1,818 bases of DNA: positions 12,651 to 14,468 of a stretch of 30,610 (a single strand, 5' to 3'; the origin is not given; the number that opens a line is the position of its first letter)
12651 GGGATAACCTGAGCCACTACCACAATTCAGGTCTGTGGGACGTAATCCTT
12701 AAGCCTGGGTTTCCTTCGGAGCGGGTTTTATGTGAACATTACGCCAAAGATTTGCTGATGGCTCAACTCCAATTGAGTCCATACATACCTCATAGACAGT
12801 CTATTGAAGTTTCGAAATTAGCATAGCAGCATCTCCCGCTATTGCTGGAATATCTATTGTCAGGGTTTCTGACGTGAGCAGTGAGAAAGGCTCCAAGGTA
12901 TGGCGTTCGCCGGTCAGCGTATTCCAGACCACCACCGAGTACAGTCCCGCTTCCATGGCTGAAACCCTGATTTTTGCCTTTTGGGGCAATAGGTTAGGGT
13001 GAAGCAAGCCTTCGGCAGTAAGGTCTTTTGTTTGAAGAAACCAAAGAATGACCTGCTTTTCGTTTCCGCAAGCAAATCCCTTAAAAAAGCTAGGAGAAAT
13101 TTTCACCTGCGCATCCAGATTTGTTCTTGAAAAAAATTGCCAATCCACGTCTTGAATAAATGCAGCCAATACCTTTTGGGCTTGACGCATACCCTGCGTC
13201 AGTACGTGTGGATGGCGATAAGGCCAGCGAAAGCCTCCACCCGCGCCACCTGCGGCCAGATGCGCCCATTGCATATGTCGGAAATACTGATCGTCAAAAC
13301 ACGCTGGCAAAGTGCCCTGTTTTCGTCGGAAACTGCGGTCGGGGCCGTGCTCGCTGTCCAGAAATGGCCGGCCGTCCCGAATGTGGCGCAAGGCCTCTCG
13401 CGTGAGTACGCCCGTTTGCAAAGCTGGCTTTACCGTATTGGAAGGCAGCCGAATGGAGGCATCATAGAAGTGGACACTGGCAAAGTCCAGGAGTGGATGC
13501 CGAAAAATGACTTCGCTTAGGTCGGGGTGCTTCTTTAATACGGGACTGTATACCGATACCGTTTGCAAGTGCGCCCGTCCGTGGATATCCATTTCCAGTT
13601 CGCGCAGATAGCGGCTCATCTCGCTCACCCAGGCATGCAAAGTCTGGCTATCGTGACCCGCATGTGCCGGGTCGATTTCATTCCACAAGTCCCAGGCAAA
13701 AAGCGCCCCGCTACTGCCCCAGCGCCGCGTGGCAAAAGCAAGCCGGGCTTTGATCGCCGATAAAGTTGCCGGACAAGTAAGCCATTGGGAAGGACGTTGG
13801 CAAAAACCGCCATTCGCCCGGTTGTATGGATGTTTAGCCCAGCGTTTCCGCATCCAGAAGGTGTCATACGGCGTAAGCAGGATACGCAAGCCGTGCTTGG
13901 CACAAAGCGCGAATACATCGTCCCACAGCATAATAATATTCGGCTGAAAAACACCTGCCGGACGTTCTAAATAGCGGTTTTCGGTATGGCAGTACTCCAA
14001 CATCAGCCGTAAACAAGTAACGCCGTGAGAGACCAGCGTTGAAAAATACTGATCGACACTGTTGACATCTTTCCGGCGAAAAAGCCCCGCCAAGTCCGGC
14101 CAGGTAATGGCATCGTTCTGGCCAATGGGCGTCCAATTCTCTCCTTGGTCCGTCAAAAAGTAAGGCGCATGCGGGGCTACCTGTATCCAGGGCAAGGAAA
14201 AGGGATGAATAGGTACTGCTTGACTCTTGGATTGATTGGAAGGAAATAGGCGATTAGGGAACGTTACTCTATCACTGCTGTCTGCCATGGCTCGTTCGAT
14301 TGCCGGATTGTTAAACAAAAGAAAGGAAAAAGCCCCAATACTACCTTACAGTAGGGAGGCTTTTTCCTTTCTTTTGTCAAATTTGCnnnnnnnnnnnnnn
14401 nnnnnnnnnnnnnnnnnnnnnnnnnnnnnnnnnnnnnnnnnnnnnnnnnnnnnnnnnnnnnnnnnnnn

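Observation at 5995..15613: Hybrid two-component sensor adjacent to a cluster of four cytoplasmic clan GH-A hydrolases (three GH1-like paralogs plus one GH5-like) with no SusC/SusD in the window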

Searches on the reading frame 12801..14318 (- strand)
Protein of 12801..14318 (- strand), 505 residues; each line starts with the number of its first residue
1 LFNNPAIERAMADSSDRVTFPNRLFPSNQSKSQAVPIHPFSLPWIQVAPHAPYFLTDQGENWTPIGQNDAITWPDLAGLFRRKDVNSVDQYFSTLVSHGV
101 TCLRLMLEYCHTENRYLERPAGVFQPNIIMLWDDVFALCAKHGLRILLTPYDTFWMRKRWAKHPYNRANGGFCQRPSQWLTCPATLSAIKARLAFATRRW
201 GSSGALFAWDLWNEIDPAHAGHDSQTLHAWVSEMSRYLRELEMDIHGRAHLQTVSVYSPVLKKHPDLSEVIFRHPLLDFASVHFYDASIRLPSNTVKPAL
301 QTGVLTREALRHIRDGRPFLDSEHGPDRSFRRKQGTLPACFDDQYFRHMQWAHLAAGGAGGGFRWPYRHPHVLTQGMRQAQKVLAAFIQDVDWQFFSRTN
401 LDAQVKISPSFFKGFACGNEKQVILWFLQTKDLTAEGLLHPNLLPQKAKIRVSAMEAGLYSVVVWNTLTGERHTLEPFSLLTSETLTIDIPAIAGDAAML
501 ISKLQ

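Call 4: search_protein_families(library=pfam, proteins=[window:12801-14318:-], max_evalue=0.1)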
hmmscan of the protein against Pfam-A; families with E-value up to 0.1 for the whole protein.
window:12801-14318:- (505 aa): 0 families

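Call 5: search_protein_families(library=ncbifam, proteins=[window:12801-14318:-], max_evalue=0.1)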
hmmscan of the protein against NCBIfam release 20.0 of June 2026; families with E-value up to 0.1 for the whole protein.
window:12801-14318:- (505 aa): 0 families

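Call 7: search_solved_structures(query=window:12801-14318:-, max_evalue=1, show_alignments=1)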
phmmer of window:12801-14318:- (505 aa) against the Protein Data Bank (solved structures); distinct sequences matched with E-value up to 1: 10.
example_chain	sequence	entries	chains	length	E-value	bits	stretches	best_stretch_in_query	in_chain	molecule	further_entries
9gmj_A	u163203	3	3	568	2.4e-08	36.3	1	158-471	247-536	DUF5060 domain-containing protein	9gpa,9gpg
9gpc_A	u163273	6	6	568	6.6e-08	34.9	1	158-471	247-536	DUF5060 domain-containing protein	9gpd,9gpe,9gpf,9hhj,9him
9m20_A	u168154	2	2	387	0.00035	22.6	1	96-322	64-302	mannan endo-1,4-beta-mannosidase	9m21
3wh9_A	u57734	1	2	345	0.00038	22.5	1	133-244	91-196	Endo-beta-1,4-mannanase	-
31ao_A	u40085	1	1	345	0.00038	22.5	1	133-244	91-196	Probable mannan endo-1,4-beta-mannosidase A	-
1qno_A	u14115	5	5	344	0.0008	21.4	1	135-243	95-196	ENDO-1,4-B-D-MANNANASE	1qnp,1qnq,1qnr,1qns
3ziz_A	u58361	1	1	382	0.0029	19.5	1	164-244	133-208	GH5 ENDO-BETA-1,4-MANNANASE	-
3wfl_A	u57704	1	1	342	0.0033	19.4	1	165-242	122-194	beta-mannanase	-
7f4l_B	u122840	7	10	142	0.74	11.6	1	51-90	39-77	Transmembrane protein, putative | AMTP2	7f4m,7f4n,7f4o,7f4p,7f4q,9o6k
8xyl_D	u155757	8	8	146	0.77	11.6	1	51-90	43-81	Transmembrane protein, putative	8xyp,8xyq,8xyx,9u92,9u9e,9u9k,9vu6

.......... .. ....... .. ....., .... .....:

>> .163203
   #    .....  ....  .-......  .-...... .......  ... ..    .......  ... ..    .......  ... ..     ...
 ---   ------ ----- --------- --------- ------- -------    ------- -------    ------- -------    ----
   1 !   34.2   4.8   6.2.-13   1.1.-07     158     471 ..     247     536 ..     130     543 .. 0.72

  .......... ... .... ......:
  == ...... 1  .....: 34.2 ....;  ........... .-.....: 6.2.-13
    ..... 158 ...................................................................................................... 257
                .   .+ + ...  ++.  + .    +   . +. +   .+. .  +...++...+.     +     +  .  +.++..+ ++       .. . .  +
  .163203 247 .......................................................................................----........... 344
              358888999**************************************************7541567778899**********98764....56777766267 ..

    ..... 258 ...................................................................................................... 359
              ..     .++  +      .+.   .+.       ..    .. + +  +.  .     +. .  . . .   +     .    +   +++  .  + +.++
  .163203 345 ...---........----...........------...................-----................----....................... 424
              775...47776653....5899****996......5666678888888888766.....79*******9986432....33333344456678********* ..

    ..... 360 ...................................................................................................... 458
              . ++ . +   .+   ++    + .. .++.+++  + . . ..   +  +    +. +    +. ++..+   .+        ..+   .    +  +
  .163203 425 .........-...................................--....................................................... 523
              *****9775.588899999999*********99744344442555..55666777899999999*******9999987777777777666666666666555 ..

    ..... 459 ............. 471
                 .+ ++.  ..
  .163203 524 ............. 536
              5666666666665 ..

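Call 17: find_homologous_proteins(query=window:12801-14318:-)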
Query window:12801-14318:- (505 aa): 2358 proteins with E <= 0.001 among 8000 candidates; the best 120 are listed.
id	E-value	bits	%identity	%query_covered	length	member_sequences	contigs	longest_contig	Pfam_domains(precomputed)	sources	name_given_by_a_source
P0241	0.0e+0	1176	100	98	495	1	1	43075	-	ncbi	ncbi:MAG: hypothetical protein V4714_11765 [Bacteroidota bacterium]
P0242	8.8e-264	894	78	92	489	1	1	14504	-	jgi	jgi:hypothetical protein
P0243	1.0e-221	755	63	98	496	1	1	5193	-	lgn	-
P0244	9.4e-219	746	66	92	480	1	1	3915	-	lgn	-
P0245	5.0e-216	737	66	92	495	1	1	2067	-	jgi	jgi:hypothetical protein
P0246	1.3e-195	669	60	92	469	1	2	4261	-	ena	-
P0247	1.5e-188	646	58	92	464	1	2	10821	-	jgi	jgi:mannan endo-1,4-beta-mannosidase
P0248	5.8e-188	644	58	91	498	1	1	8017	-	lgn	-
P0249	1.0e-187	643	58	92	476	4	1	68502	-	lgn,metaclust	metaclust:\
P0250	2.1e-186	639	56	95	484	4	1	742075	-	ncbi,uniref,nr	ncbi:glycoside hydrolase 5 family protein [Hymenobacter crusticola]|uniref:hypothetical protein n=1 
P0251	2.3e-186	639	57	92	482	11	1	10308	-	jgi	-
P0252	6.3e-186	637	58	92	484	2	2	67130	-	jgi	-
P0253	7.8e-186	637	56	92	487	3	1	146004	-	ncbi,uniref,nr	ncbi:glycoside hydrolase 5 family protein [Adhaeribacter rhizoryzae]|uniref:hypothetical protein n=1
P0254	1.1e-185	636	54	92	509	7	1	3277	-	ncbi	-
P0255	8.4e-185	633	57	92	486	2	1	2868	-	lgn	-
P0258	6.6e-184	631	58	92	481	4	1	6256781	-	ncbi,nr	ncbi:glycoside hydrolase 5 family protein [Adhaeribacter pallidiroseus]|nr:hypothetical protein [Adh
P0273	2.5e-181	622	56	92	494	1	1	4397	PF00150.25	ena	-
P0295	1.0e-179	617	55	94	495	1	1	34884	PF00150.25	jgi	jgi:hypothetical protein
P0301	4.3e-179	615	52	95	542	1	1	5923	PF00150.25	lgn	-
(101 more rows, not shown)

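Call 19: find_encoding_contigs(protein=P0258, flank=10000, max_places=2)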
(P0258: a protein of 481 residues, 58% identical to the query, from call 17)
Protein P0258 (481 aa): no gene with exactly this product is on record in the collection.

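Call 30: find_related_loci(query=A2, collection=metagenome_contigs, flank=10000)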
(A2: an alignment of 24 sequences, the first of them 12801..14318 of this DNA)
Query A2 (505 aa) in metagenome_contigs; peptide patterns used: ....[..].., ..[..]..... (x = any residue, [..] = any of these).
500 stretches matched a pattern; 374 encode a relative of the query (tblastn E <= 1e-3); the best 80 are kept; 80 distinct loci.
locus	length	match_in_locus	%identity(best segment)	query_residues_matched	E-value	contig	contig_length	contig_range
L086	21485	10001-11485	55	23-505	0e+0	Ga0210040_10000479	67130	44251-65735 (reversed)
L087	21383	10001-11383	57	41-501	0e+0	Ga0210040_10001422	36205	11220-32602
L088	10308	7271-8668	57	37-501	0e+0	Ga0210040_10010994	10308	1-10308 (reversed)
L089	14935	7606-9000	57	37-501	0e+0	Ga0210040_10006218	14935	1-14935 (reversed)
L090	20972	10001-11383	57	41-501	0e+0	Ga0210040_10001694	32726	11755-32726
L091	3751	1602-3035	55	24-501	0e+0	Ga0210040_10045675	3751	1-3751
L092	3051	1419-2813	56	41-505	0e+0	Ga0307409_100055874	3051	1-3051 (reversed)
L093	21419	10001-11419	55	30-505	0e+0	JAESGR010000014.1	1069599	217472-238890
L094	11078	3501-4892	56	41-503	0e+0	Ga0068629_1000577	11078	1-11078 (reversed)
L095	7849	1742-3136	56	41-504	0e+0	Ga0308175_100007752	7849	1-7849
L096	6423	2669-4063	56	41-504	0e+0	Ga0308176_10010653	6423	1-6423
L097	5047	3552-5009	54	14-502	0e+0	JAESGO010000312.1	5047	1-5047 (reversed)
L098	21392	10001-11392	58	41-503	0e+0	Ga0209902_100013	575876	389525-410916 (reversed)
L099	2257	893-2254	56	41-493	0e+0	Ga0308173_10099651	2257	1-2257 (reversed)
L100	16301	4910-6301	58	38-501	1e-178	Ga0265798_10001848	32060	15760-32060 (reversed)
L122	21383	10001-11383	52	41-505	2e-166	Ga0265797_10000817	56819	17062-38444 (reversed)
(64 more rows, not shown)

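Call 55: predict_structure(alignment_id=A2)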
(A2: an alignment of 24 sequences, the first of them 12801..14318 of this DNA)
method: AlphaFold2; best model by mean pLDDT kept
length: 505 residues; sequences in the alignment: 24
mean_pLDDT: 83.3   pTM: 0.85
mean pLDDT of the five models: 83.3, 82.2, 81.3, 81.1, 75.4
residues with pLDDT >= 90: 257; 70-90: 177; 50-70: 28; < 50: 43
segments of 3 or more residues with pLDDT < 50: 1-38, 110-114
pLDDT, mean of each block of 10 residues (from residue 1): 35 29 30 41 89 91 79 72 87 91 78 64 85 92 92 72 83 82 88 93 92 85 90 97 96 91 93 96 87 91 94 92 73 72 89 92 59 82 92 89 94 95 95 88 90 95 94 93 93 93 93
secondary structure, 60 per line:
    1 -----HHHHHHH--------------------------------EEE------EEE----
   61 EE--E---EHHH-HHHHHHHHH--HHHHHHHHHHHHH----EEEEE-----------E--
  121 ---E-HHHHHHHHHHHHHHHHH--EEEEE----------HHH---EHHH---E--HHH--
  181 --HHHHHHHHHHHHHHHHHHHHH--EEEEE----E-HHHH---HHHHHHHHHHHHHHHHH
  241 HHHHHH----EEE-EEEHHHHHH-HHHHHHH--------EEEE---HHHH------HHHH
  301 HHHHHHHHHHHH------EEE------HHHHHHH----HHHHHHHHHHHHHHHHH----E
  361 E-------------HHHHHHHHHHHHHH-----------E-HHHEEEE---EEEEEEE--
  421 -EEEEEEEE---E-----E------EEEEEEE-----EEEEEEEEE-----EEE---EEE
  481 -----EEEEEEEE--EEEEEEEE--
elements in order: H6-12 E45-47 E54-56 H74-82 H85-97 E102-106 H126-142 E145-149 H183-203 E206-210 H217-220 H224-246 E251-253 E255-257 H258-263 H265-271 E280-283 H287-290 H297-312 E319-321 H328-334 H339-355 H375-388 E405-408 E412-418 E422-429 E446-452 E458-466 E472-474 E478-480 E486-493 E496-503

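Call 58: fold_search(model_id=the predicted structure, library=pdb)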
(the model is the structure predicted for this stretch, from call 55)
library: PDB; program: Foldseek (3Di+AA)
matches with E <= 10: 1795; with E <= 0.001: 579
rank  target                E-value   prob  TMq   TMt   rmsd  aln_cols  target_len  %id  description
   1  9gpg_A                2.7e-25  1.00  0.71  0.65   3.9       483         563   21  Complex of ManDH5 native enzyme with Mannobiose after co crystallization with Mannopentaose at 1.7 angstroms resolutio (released 2025-09-17)
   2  9gpa                  5.2e-25  1.00  0.71  0.64   4.0       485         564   20  ManDH5- a beta-D-Mannanase of GH5 family from Dictyoglomus thermophilium (released 2025-09-17)
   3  9gpe_A                7.9e-25  1.00  0.70  0.63   4.2       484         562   20  ManDH5 E303Q in complex with mannotetraose after co-crystalliztion with mannotetraose at 1.6 angstroms resolution a be (released 2025-09-17)
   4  9gmj                  1.2e-24  1.00  0.69  0.62   4.5       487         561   20  The crystal structure of ManDH5 Selenomethionine derivative at 1.6 Angstroms resolution - a beta-D-Mannanase of GH5 fami (released 2025-09-10)
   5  9gpc                  1.8e-24  1.00  0.69  0.62   4.6       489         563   20  The crystal structure of ManDH5 E303Q mutant at 1.4 Angstroms Resolution - a beta-D-Mannanase of GH5 family from Dictyog (released 2025-09-17)
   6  8t9w_C                3.1e-17  1.00  0.59  0.67   5.6       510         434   12  Crystal structure of a GH140 apiosidase derived from a lignocellulolytic enriched mangrove metagenome. (released 2024-02-07)
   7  8t9w_B                6.8e-17  1.00  0.59  0.68   5.4       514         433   11  Crystal structure of a GH140 apiosidase derived from a lignocellulolytic enriched mangrove metagenome. (released 2024-02-07)
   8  5msy_B                7.6e-17  1.00  0.57  0.63   6.0       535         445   11  Glycoside hydrolase BT_1012 (released 2017-03-22)
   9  3kzs_B                2.5e-16  1.00  0.57  0.62   6.0       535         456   11  Crystal structure of glycosyl hydrolase family 5 (NP_809925.1) from BACTEROIDES THETAIOTAOMICRON VPI-5482 at 2.10 A re (released 2010-12-29)
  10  5msy_C                1.3e-15  1.00  0.56  0.61   6.5       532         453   11  Glycoside hydrolase BT_1012 (released 2017-03-22)
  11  8t9w_A                1.4e-15  1.00  0.56  0.66   6.0       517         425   12  Crystal structure of a GH140 apiosidase derived from a lignocellulolytic enriched mangrove metagenome. (released 2024-02-07)
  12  3kzs_A                2.6e-15  1.00  0.58  0.63   5.7       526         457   10  Crystal structure of glycosyl hydrolase family 5 (NP_809925.1) from BACTEROIDES THETAIOTAOMICRON VPI-5482 at 2.10 A re (released 2010-12-29)
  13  4qfu_H                3.3e-15  1.00  0.57  0.62   6.0       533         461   11  Crystal structure of a glycoside hydrolase family 5 (BVU_2644) from Bacteroides vulgatus ATCC 8482 at 1.90 A resolutio (released 2014-07-02)
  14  4qfu_G                3.5e-15  1.00  0.58  0.62   6.1       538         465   11  Crystal structure of a glycoside hydrolase family 5 (BVU_2644) from Bacteroides vulgatus ATCC 8482 at 1.90 A resolutio (released 2014-07-02)
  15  4qfu_D                4.0e-15  1.00  0.58  0.63   6.1       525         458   11  Crystal structure of a glycoside hydrolase family 5 (BVU_2644) from Bacteroides vulgatus ATCC 8482 at 1.90 A resolutio (released 2014-07-02)
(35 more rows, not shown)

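Call 81: search_protein_families(library=padloc, proteins=[window:12801-14318:-], max_evalue=0.001)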
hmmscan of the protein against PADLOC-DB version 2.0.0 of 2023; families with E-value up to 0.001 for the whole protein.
window:12801-14318:- (505 aa): 0 families

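Call 82: search_protein_families(library=pfam, proteins=[L122:1331-4561:-, L122:1-1320:-, L122:9503-9913:+, L122:15989-19801:+], max_evalue=0.001)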
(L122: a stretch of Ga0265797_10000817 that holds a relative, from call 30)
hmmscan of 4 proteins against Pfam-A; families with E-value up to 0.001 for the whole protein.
L122:1331-4561:- (1076 aa): 4 families
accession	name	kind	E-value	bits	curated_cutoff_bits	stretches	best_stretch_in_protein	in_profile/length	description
PF07715.20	Plug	-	9.3e-20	71.6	23.9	1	129-236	2-107/107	TonB-dependent Receptor Plug Domain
PF13715.12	CarbopepD_reg_2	-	1e-15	58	32.2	1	36-121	1-88/88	CarboxypepD_reg-like domain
PF00593.30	TonB_dep_Rec_b-barrel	-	1.6e-12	48.4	27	1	421-1037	23-435/436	TonB dependent receptor-like, beta-barrel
PF13620.12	CarboxypepD_reg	-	4.5e-08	33.8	32.3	1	36-109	2-81/82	Carboxypeptidase regulatory-like domain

L122:1-1320:- (440 aa): 1 family
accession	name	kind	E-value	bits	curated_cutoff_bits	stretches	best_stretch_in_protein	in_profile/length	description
PF14322.12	SusD-like_3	-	9.1e-13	49.3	27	1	26-227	1-189/191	Starch-binding associating with outer membrane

L122:9503-9913:+ (136 aa): 1 family
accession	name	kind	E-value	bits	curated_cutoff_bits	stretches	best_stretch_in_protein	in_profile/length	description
PF01442.23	Apolipoprotein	-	0.0002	21.5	90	1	19-134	60-175/190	Apolipoprotein A1/A4/E domain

L122:15989-19801:+ (1270 aa): 9 families
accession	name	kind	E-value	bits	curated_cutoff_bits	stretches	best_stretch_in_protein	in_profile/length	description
PF02518.31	HATPase_c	-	2.3e-49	166.9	26.4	2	465-570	6-110/111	Histidine kinase-, DNA gyrase B-, and HSP90-like ATPase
PF00512.31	HisKA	-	6e-28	97.1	26.9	2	347-414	1-66/66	His Kinase A (phospho-acceptor) domain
PF00072.30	Response_reg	-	1e-25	90.5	30.2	1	633-744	1-111/111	Response regulator receiver domain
PF08447.18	PAS_3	-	8.6e-15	55.2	25.6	1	918-995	8-87/89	PAS fold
PF08448.16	PAS_4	-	7.7e-13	49.1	23.1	1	896-1004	2-109/110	PAS fold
PF13426.13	PAS_9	-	4.3e-10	40.2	27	1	780-876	13-103/103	PAS domain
PF00989.32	PAS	-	7.8e-09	36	22.6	1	889-1000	1-113/113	PAS fold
PF13185.12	GAF_2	-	4.8e-07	30.5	28.6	1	199-324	20-134/136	GAF domain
PF14501.12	HATPase_c_5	-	3.1e-05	24.3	22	0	468-559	9-94/102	GHKL domain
